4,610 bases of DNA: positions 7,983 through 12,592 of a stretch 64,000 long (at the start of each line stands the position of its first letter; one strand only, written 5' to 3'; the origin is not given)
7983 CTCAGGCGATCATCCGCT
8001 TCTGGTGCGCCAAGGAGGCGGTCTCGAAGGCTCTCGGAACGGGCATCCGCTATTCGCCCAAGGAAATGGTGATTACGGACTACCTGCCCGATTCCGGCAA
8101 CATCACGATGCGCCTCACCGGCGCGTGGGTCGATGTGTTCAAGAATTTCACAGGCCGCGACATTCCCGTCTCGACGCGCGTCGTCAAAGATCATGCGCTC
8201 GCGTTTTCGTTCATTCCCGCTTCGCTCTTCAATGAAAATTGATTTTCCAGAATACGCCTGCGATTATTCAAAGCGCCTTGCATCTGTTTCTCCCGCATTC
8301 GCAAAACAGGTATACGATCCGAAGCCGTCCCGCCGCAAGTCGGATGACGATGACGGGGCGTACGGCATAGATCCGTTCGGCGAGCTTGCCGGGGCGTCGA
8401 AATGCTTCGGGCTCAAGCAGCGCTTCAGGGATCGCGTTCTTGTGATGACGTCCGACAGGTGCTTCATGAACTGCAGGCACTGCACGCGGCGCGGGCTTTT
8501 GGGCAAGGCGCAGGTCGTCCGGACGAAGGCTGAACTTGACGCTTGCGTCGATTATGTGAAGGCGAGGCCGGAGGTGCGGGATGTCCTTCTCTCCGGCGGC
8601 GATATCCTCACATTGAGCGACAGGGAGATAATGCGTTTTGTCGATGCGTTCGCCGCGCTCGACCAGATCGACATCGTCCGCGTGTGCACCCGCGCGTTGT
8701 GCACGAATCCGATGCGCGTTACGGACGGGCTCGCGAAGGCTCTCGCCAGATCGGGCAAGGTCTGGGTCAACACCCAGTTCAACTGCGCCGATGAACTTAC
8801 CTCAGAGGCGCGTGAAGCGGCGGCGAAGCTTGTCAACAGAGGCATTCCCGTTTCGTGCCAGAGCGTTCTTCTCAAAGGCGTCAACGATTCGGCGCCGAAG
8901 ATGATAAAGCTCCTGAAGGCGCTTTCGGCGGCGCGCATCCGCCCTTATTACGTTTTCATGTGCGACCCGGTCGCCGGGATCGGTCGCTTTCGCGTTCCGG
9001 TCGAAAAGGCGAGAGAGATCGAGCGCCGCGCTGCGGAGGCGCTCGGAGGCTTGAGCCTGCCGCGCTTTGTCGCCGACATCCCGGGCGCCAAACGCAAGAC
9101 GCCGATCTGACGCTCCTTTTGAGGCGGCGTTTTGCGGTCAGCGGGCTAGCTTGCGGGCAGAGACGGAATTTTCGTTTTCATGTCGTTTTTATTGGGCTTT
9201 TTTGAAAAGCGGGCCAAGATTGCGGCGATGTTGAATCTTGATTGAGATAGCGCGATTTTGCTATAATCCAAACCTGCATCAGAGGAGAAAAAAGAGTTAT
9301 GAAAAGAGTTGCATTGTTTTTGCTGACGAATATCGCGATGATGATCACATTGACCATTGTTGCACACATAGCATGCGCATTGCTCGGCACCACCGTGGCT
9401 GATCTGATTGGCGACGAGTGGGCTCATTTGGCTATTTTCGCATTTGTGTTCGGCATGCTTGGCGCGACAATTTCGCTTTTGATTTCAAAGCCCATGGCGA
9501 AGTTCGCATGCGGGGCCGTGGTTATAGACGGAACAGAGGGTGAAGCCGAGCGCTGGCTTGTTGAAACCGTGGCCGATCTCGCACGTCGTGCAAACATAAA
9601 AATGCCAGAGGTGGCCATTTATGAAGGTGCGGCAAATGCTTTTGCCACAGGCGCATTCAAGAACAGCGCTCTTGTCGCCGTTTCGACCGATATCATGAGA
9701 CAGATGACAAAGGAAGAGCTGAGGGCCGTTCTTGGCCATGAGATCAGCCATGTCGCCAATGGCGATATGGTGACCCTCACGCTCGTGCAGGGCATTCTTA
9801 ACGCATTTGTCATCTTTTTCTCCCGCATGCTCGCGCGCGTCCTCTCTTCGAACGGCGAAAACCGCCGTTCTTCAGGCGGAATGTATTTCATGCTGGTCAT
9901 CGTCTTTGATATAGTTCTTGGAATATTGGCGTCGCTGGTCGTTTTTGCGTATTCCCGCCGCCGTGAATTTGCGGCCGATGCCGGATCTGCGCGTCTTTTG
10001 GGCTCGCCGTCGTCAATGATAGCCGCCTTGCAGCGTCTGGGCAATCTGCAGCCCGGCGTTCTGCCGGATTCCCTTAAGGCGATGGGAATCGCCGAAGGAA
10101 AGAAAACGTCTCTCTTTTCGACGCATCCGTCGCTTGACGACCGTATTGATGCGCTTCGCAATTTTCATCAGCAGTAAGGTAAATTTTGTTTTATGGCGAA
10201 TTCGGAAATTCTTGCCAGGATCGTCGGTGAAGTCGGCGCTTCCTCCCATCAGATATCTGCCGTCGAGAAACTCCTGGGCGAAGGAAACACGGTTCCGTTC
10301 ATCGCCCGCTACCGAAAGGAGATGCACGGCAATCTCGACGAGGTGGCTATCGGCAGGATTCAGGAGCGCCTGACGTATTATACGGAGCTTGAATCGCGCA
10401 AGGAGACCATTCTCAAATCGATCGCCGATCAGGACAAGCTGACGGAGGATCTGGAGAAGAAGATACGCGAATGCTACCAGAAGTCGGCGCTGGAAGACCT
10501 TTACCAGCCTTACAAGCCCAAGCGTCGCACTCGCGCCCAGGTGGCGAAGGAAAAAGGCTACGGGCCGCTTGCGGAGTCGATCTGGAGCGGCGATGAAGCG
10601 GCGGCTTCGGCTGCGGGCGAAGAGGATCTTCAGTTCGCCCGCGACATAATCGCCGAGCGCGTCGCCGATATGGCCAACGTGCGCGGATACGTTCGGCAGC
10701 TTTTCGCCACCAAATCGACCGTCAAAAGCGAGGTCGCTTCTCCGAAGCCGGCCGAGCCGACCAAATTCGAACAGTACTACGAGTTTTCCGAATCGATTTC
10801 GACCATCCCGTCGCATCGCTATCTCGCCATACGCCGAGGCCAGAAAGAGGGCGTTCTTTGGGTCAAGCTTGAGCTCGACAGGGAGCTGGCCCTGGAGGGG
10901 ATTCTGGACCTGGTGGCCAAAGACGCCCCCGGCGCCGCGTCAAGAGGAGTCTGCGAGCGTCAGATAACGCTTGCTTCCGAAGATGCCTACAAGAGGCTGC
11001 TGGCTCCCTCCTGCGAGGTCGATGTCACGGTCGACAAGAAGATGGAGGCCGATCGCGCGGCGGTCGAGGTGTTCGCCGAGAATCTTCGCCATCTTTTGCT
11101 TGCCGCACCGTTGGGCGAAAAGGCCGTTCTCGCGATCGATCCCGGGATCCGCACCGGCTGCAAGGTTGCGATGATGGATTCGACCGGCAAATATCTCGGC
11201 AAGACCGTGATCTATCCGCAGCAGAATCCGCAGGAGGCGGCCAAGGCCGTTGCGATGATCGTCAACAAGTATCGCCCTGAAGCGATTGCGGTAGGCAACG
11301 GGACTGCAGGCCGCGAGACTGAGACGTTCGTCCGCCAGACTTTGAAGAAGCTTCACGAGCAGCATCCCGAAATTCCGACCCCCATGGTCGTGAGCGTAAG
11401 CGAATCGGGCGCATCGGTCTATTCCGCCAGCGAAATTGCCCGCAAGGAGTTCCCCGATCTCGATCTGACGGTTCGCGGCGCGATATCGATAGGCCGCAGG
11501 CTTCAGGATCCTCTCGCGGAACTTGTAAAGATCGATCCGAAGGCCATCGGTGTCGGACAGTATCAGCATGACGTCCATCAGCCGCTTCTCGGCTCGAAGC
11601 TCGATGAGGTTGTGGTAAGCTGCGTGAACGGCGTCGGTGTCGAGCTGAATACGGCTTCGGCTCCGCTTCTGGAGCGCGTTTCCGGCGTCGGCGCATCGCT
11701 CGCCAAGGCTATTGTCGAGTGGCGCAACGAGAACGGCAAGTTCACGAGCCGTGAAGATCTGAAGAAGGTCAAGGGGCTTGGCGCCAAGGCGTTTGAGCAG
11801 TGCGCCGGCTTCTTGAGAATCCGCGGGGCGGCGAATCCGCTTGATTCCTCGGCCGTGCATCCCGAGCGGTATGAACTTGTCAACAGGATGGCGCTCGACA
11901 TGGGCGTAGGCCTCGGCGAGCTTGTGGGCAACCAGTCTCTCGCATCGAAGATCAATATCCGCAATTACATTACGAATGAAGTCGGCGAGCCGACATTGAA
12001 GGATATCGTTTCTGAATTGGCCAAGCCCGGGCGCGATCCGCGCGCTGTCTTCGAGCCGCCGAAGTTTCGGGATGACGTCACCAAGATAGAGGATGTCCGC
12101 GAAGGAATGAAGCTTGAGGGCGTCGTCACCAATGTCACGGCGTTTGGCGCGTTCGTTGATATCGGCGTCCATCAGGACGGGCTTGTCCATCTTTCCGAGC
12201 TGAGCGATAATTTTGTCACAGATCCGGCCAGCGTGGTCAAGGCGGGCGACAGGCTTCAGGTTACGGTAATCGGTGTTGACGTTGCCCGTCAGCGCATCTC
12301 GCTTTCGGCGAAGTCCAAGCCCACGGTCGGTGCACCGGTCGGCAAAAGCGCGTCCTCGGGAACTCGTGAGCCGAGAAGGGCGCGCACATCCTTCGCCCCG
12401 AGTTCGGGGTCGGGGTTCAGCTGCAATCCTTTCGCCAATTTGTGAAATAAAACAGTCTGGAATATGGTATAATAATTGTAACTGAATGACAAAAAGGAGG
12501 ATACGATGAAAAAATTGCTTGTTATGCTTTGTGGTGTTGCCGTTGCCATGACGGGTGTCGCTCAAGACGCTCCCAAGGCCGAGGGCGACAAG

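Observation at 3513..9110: Split PKS-like module with apparently dead KS, AT and DH sites, fused to an intact Sfp-type PPTase and coupled to a KamA-type radical SAM enzyme, with no carrier domain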

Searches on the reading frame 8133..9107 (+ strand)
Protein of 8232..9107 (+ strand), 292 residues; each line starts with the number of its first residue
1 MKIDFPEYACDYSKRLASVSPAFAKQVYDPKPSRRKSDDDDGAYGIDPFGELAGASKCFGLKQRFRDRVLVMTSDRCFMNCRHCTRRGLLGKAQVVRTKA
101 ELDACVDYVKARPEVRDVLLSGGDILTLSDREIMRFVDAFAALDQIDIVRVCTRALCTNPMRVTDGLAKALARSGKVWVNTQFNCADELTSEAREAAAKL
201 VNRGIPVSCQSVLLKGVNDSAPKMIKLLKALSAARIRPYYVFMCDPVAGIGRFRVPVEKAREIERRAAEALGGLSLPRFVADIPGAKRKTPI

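Call 6: search_protein_families(library=pfam, proteins=[window:8232-9107:+], max_evalue=0.01)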
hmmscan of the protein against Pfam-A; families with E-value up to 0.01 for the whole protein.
window:8232-9107:+ (292 aa): 2 families
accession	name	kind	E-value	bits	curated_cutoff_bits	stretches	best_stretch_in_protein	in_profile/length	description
PF04055.27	Radical_SAM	-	2.3e-12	47.8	29.5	1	73-227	3-165/166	Radical SAM superfamily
PF13353.11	Fer4_12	-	0.0092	16.7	22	0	75-142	13-79/137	4Fe-4S single cluster domain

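Call 7: search_protein_families(library=ncbifam, proteins=[window:8232-9107:+, window:8133-9107:+], max_evalue=0.01)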
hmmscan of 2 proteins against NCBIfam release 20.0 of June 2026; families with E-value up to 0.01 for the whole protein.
window:8232-9107:+ (292 aa): 8 families
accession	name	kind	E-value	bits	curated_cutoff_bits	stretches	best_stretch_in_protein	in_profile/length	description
TIGR03820.1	lys_2_3_AblA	equivalog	2.1e-68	231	525.4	1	55-292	96-333/417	lysine 2,3-aminomutase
TIGR00238.1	TIGR00238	subfamily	1.3e-61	208.4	199.2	1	46-285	93-331/331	KamA family radical SAM protein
TIGR04368.1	Glu_2_3_NH3_mut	equivalog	2.8e-61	207.3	650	1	46-292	132-377/404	glutamate 2,3-aminomutase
TIGR03822.1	AblA_like_2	hypoth_equivalog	3.3e-60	203.8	396.25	1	47-292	69-315/321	lysine-2,3-aminomutase-like protein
TIGR04468.1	arg_2_3_am_muta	equivalog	2.2e-53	181.5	600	1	47-281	81-318/351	arginine 2,3-aminomutase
TIGR03821.1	EFP_modif_epmB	equivalog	3e-51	174.3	369.3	1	40-292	70-321/321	EF-P beta-lysylation protein EpmB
NF053742.1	LipS1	equivalog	0.00052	19.7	230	1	69-123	9-60/268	LipS1 family lipoyl synthase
TIGR04053.2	TIGR04053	equivalog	0.0044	16.3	395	1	76-244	17-186/366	TIGR04053 family radical SAM/SPASM domain-containing protein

window:8133-9107:+ (325 aa): 8 families
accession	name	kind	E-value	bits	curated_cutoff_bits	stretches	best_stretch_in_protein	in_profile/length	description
TIGR03820.1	lys_2_3_AblA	equivalog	2.4e-68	230.8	525.4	1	80-325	89-333/417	lysine 2,3-aminomutase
TIGR00238.1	TIGR00238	subfamily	1.7e-61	208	199.2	1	79-318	93-331/331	KamA family radical SAM protein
TIGR04368.1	Glu_2_3_NH3_mut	equivalog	4e-61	206.8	650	1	79-325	132-377/404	glutamate 2,3-aminomutase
TIGR03822.1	AblA_like_2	hypoth_equivalog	4.7e-60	203.3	396.25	1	80-325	69-315/321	lysine-2,3-aminomutase-like protein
TIGR04468.1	arg_2_3_am_muta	equivalog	3.1e-53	181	600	1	80-314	81-318/351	arginine 2,3-aminomutase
TIGR03821.1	EFP_modif_epmB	equivalog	4.1e-51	173.9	369.3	1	73-325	70-321/321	EF-P beta-lysylation protein EpmB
NF053742.1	LipS1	equivalog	0.00063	19.4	230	1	102-156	9-60/268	LipS1 family lipoyl synthase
TIGR04053.2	TIGR04053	equivalog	0.006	15.9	395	0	109-277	17-186/366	TIGR04053 family radical SAM/SPASM domain-containing protein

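Call 19: search_solved_structures(query=window:8232-9107:+, show_alignments=2, max_evalue=0.001)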
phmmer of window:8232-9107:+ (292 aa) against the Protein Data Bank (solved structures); distinct sequences matched with E-value up to 0.001: 1.
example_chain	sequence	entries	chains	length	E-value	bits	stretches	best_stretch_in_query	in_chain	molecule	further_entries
2a5h_A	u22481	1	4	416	8.5e-55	189.1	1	56-292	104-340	L-lysine 2,3-aminomutase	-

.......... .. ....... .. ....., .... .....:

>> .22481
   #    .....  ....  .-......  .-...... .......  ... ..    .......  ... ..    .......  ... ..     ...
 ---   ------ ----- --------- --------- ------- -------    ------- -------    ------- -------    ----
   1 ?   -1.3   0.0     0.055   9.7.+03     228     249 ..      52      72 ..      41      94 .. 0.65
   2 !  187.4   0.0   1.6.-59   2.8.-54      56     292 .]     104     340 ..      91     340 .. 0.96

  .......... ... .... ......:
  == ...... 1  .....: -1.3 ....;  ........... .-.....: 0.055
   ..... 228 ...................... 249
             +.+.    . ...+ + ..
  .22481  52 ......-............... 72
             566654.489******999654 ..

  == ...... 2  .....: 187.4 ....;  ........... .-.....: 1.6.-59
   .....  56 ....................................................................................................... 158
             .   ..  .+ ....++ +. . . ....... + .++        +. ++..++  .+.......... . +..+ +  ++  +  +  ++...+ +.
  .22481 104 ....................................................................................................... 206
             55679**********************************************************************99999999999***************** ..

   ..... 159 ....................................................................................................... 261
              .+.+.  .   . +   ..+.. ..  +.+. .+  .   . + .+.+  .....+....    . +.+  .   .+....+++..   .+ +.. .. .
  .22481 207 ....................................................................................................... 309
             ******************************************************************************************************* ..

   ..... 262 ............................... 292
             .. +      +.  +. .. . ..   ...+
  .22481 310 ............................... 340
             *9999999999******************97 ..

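Call 29: find_homologous_proteins(query=window:8232-9107:+, max_evalue=1e-10)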
Query window:8232-9107:+ (292 aa): 3515 proteins with E <= 1e-10 among 8000 candidates; the best 120 are listed.
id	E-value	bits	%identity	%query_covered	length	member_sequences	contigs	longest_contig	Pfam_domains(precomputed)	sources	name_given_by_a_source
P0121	7.7e-191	650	100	100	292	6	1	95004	PF04055.28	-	-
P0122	1.9e-188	642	99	100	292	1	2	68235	PF04055.28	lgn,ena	-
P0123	1.7e-175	600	90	100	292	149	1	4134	PF04055.28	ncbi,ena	-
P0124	3.1e-171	586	89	100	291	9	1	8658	PF04055.28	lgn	-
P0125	6.2e-164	562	85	100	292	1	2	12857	PF04055.28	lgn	-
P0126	9.8e-164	561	85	100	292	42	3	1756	PF04055.28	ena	-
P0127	1.7e-162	557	85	100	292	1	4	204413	PF04055.28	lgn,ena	-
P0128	5.6e-161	552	84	100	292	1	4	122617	PF04055.28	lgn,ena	-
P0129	3.6e-160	550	84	100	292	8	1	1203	PF04055.28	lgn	-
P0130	2.7e-147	507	79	100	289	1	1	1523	PF04055.28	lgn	-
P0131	1.1e-145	502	77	100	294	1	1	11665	PF04055.28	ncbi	-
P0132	2.8e-145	501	78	100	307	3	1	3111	PF04055.28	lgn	-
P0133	3.5e-144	497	76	100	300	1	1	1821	PF04055.28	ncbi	-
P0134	1.4e-143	495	77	100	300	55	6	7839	PF04055.28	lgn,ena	-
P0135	1.6e-142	492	75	100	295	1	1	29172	PF04055.28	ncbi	-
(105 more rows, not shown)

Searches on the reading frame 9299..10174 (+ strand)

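Call 6: search_protein_families(library=pfam, proteins=[window:9299-10174:+], max_evalue=0.01)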
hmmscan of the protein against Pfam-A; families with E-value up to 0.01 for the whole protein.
window:9299-10174:+ (292 aa): 2 families
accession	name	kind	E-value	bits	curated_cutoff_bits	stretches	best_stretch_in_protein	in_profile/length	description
PF01435.24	Peptidase_M48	-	4.8e-38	131.3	20.3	1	84-288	4-184/186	Peptidase family M48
PF05569.17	Peptidase_M56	-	3.7e-06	26.8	31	1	104-166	158-218/296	BlaR1 peptidase M56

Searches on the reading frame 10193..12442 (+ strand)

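Call 6: search_protein_families(library=pfam, proteins=[window:10193-12442:+], max_evalue=0.01)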
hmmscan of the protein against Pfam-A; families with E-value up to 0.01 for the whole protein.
window:10193-12442:+ (750 aa): 13 families
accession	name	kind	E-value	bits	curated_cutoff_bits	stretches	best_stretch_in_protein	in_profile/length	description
PF16921.10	Tex_YqgF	-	3.2e-46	157.3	27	1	310-438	1-126/126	Tex protein YqgF-like domain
PF12836.13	HHH_3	-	5.2e-30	103.8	27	1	478-542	1-65/65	Helix-hairpin-helix motif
PF09371.15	Tex_N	-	1e-27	96.1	32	1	5-77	2-74/75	Tex-like protein N-terminal domain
PF17674.7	HHH_9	-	3.6e-24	85.8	23.1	1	548-617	1-70/70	HHH domain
PF22706.1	Tex_central_region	-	1.7e-23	84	27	1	140-294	21-178/178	Tex central region-like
PF00575.29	S1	-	4.7e-21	75.4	22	1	635-707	2-74/74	S1 RNA binding domain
PF14639.11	YqgF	-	5.3e-10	39.7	35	1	343-445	45-147/150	Holliday-junction resolvase-like of SPT6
PF23459.1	S1_RRP5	-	1e-06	29.7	27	1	635-705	1-71/72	RRP5 S1 domain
PF14635.12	HHH_7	-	1.7e-06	28.8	27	1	455-543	9-103/104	Helix-hairpin-helix motif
PF00633.29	HHH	-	7.9e-06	25.9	24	0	485-509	5-29/30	Helix-hairpin-helix motif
PF14579.12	HHH_6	-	0.0006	20.4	25.6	1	493-525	27-59/90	Helix-hairpin-helix motif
PF03652.20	RuvX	-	0.0023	18.7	29.2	1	311-413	2-103/134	Holliday junction resolvase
PF03934.19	T2SSK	-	0.0045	17.8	24.2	1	484-531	2-49/63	Type II secretion system (T2SS), protein K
